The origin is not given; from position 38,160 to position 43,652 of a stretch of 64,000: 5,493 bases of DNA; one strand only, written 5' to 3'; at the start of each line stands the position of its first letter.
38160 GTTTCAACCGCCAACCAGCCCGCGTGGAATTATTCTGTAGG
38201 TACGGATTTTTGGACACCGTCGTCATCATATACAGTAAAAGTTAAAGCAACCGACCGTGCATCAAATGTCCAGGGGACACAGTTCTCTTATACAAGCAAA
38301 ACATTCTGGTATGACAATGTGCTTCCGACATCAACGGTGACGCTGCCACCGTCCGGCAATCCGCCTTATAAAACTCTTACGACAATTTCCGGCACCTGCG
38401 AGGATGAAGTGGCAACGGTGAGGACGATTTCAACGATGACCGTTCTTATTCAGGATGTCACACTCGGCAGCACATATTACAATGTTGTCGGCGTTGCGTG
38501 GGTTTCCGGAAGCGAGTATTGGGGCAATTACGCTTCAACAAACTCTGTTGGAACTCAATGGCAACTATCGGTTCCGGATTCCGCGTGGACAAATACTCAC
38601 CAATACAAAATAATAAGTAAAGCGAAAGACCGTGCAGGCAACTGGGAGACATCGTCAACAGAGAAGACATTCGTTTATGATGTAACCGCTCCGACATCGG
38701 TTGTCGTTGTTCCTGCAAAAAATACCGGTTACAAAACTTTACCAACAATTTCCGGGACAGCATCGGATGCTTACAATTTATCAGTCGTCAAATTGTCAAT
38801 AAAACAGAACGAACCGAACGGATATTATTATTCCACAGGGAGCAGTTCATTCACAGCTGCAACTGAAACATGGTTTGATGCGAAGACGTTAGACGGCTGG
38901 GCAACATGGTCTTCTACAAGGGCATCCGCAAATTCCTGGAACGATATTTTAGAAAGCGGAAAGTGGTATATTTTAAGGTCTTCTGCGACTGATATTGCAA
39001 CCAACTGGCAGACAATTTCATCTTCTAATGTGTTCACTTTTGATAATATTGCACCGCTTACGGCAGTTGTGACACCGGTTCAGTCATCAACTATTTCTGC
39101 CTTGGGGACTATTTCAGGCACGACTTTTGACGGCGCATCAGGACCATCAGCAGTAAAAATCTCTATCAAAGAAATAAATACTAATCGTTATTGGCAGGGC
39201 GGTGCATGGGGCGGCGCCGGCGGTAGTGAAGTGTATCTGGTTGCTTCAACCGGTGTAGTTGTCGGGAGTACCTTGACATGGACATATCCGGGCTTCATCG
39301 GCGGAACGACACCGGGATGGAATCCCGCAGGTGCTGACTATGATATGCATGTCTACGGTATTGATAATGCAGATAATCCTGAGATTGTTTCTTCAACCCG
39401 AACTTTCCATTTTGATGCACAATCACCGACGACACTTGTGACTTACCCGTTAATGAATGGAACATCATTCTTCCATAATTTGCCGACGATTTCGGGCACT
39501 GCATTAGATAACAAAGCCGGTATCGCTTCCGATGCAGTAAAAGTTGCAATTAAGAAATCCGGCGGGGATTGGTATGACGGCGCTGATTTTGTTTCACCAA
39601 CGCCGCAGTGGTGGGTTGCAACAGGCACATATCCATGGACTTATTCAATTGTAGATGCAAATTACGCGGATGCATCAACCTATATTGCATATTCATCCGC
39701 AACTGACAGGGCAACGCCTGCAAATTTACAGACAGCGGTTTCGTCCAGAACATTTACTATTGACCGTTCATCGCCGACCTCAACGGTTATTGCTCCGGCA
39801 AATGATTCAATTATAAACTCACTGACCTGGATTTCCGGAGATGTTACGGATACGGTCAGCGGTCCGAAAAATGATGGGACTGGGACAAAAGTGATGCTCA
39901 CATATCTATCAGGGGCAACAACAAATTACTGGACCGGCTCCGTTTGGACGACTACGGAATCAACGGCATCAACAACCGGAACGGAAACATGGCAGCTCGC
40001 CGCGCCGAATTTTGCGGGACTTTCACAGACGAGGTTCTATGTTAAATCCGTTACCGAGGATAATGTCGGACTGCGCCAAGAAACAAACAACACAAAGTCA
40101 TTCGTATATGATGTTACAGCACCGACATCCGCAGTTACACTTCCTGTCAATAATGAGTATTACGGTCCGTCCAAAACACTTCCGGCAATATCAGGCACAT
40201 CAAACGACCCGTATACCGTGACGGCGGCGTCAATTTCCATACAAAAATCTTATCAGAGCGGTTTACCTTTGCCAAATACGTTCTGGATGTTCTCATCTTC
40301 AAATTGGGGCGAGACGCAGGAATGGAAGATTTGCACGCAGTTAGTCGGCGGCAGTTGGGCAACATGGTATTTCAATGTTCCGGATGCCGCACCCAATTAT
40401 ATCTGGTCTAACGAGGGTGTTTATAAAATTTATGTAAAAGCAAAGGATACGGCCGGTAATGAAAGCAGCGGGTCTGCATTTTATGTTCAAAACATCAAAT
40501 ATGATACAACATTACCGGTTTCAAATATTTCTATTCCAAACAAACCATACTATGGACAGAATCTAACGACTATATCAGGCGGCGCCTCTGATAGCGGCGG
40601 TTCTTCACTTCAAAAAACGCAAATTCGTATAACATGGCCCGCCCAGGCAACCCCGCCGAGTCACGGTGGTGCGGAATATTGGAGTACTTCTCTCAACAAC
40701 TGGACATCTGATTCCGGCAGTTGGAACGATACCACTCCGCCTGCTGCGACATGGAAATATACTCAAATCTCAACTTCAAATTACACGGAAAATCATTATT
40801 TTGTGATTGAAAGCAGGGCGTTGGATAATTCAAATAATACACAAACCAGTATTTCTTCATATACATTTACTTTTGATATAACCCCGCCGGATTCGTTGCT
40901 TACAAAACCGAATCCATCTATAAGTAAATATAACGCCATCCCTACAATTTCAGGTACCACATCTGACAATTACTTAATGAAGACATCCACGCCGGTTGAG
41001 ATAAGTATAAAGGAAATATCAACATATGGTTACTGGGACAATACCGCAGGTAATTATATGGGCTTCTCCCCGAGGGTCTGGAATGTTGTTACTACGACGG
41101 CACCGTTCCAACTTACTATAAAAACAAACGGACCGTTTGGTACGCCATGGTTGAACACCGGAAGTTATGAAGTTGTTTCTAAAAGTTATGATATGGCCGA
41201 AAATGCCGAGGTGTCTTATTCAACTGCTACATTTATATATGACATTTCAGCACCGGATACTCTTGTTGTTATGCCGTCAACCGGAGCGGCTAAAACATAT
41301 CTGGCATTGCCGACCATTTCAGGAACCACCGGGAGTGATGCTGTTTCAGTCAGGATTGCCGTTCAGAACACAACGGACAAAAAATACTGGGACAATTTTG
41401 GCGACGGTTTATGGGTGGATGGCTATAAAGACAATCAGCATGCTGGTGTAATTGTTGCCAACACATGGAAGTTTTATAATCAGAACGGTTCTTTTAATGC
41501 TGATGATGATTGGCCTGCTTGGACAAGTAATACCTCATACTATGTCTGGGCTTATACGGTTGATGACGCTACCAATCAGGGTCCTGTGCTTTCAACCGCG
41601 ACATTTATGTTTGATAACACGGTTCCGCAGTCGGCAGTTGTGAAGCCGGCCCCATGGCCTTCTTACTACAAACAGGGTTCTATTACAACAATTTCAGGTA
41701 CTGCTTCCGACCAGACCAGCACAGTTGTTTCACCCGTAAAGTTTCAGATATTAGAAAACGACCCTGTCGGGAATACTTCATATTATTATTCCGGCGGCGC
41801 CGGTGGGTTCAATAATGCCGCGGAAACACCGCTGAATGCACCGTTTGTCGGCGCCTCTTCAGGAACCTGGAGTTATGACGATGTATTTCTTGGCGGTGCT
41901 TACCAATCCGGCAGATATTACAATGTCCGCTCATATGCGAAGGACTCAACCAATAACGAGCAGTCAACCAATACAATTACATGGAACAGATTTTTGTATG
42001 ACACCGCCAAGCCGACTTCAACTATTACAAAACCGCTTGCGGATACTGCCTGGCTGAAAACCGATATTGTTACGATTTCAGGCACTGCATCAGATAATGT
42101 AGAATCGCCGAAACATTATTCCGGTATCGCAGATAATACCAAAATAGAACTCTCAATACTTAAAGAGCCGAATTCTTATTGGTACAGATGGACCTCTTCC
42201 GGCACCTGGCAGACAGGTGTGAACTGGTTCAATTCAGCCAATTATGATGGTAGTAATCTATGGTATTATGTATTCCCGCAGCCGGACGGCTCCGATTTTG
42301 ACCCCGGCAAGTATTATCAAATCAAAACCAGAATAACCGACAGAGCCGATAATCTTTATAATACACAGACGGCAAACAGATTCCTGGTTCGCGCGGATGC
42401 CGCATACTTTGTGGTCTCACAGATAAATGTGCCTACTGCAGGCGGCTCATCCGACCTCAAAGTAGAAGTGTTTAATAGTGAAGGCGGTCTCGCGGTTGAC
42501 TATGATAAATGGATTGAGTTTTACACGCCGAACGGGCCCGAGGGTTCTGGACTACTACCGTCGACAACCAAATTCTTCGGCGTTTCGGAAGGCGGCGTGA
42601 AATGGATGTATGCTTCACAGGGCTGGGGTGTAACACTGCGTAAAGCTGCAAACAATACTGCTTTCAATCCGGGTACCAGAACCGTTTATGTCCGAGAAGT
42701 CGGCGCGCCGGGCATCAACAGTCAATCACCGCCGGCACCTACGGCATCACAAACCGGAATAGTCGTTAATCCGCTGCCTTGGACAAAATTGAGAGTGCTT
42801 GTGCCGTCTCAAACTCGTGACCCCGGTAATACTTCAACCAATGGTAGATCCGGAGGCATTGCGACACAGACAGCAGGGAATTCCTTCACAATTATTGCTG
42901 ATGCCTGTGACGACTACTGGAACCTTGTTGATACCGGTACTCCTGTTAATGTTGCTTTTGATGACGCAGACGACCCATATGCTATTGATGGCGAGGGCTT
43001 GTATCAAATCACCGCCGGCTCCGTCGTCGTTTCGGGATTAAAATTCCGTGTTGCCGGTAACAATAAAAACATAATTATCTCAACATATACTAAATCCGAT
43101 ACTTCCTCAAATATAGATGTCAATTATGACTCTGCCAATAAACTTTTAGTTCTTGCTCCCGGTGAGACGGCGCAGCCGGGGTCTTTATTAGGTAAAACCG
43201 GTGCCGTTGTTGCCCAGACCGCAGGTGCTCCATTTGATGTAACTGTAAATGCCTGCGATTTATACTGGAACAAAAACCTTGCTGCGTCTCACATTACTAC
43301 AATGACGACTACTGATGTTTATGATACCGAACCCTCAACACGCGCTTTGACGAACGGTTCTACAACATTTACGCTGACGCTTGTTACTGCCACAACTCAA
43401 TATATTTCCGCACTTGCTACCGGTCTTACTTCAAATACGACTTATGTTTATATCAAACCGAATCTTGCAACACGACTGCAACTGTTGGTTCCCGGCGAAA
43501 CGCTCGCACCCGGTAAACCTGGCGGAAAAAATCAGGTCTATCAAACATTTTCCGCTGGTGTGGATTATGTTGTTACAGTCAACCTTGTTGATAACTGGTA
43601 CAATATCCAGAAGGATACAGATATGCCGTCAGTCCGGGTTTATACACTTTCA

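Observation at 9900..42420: About 90 tandem BIg-like extender modules with a hierarchical super-repeat structure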

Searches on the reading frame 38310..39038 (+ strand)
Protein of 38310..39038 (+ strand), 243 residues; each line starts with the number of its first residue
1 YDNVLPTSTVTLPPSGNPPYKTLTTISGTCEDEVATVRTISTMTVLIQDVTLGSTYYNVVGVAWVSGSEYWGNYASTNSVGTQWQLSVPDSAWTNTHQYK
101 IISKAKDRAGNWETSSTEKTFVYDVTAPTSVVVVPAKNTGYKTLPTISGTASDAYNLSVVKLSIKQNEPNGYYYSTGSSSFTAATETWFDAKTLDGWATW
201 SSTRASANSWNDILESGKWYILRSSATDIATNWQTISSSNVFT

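Call 30: predict_structure(alignment_id=A1)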
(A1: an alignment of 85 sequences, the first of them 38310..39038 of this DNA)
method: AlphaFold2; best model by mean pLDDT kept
length: 243 residues; sequences in the alignment: 85
mean_pLDDT: 91.2   pTM: 0.84
mean pLDDT of the five models: 91.2, 90.7, 90.5, 90.2, 90.0
residues with pLDDT >= 90: 185; 70-90: 49; 50-70: 9; < 50: 0
segments of 3 or more residues with pLDDT < 50: none
pLDDT, mean of each block of 10 residues (from residue 1): 93 86 95 81 95 95 95 81 92 96 95 94 97 97 92 95 93 82 93 90 70 86 97 97 96
secondary structure, 60 per line:
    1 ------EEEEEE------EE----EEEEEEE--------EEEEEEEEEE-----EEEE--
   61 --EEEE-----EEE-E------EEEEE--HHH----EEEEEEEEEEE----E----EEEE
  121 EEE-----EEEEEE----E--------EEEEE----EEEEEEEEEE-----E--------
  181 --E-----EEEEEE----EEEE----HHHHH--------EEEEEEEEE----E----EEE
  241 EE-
elements in order: E7-12 E25-31 E40-49 E55-58 E63-66 E72-74 E83-87 E97-107 E117-123 E129-134 E148-152 E157-166 E189-194 E199-202 H207-211 E220-228 E238-242

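Call 34: fold_search(model_id=the predicted structure, library=pdb)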
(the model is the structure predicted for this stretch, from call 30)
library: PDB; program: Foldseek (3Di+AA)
matches with E <= 10: 1936; with E <= 0.001: 275
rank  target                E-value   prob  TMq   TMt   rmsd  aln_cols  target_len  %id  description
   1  6xi3                  3.2e-06  1.00  0.35  0.25   9.2       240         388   17  Crystal structure of tetra-tandem repeat in extending region of large adhesion protein (released 2020-10-14)
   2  4kkr_A                4.6e-06  1.00  0.28  0.30  20.7       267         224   10  Crystal structure of Vibrio cholerae RbmA (crystal form 3) (released 2013-05-22)
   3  4kkq_A                4.8e-06  1.00  0.27  0.28  20.2       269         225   11  Crystal structure of Vibrio cholerae RbmA (crystal form 1) (released 2013-05-22)
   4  8bxr                  6.0e-06  1.00  0.26  0.23  12.6       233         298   13  Titin FnIII-domain I109-I111 (I/A4-A/A6) from the MIR region (released 2023-02-15)
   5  9u5z_E                8.7e-06  1.00  0.29  0.06  17.0       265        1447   14  C3 convertases zymogen C4b2 in activation state (released 2026-01-14)
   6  4be6_A                1.1e-05  1.00  0.28  0.30  21.3       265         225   11  V. cholera biofilm scaffolding protein RbmA (released 2013-12-18)
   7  4be5_A                1.3e-05  1.00  0.27  0.29  20.9       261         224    9  V. cholera biofilm scaffolding protein RbmA (released 2013-12-18)
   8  6xi1_BBB              1.3e-05  1.00  0.29  0.21  10.2       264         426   13  Crystal structure of tetra-tandem repeat in extending RTX adhesin from Aeromonas hydrophila (released 2020-10-14)
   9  4zmw_A                1.3e-05  1.00  0.26  0.28   8.9       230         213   14  Crystal structure of human P-cadherin (enc-X-dimer) (released 2016-09-07)
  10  9qk2_F                1.3e-05  1.00  0.30  0.13  15.3       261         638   11  Structure of the Complement classical and lectin pathway C3 convertase in complex with substrate C3 (released 2025-12-24)
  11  3pdd                  1.4e-05  1.00  0.37  0.44  10.4       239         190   14  Structures of Clostridium thermocellum CbhA fibronectin(III)-like modules (released 2011-11-23)
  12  4kkp_A                1.4e-05  1.00  0.28  0.29  19.9       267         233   11  Crystal structure of Vibrio cholerae RbmA (crystal form 2) (released 2013-05-22)
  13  2ha1_MODEL_1_A        1.8e-05  1.00  0.28  0.32  16.3       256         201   10  Complex of the first and second type III domains of human Fibronectin in solution (released 2007-04-10)
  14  4zmy                  1.9e-05  1.00  0.24  0.26   9.4       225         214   13  Crystal structure of human P-cadherin (monomer 1) (released 2016-09-07)
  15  7mrq                  2.3e-05  1.00  0.48  0.41   5.8       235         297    8  Chicken CNTN4 FN1-FN3 domains with T751A, V752A, Y781A, E786A mutations (released 2022-01-05)
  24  6xi1_AAA              3.3e-05  1.00  0.28  0.21  10.2       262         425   13  Crystal structure of tetra-tandem repeat in extending RTX adhesin from Aeromonas hydrophila (released 2020-10-14)
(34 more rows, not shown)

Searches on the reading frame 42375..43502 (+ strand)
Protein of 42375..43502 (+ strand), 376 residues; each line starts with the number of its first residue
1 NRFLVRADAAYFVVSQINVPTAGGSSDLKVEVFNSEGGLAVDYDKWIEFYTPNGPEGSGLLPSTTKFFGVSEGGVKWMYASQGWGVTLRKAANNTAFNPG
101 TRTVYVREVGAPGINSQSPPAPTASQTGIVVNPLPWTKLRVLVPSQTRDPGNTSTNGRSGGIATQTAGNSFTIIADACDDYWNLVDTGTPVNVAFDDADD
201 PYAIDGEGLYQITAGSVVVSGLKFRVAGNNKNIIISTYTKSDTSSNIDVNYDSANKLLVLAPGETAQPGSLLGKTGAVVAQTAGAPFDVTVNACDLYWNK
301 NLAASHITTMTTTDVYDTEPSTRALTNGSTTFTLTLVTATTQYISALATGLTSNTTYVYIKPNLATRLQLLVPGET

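Call 14: search_protein_families(library=pfam, proteins=[window:42375-43502:+], max_evalue=1)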
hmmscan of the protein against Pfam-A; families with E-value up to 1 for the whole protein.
window:42375-43502:+ (376 aa): 1 family
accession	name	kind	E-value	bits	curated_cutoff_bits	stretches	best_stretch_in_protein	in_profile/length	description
PF16656.11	Pur_ac_phosph_N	-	0.21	12.6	30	1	316-359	32-76/93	Purple acid Phosphatase, N-terminal domain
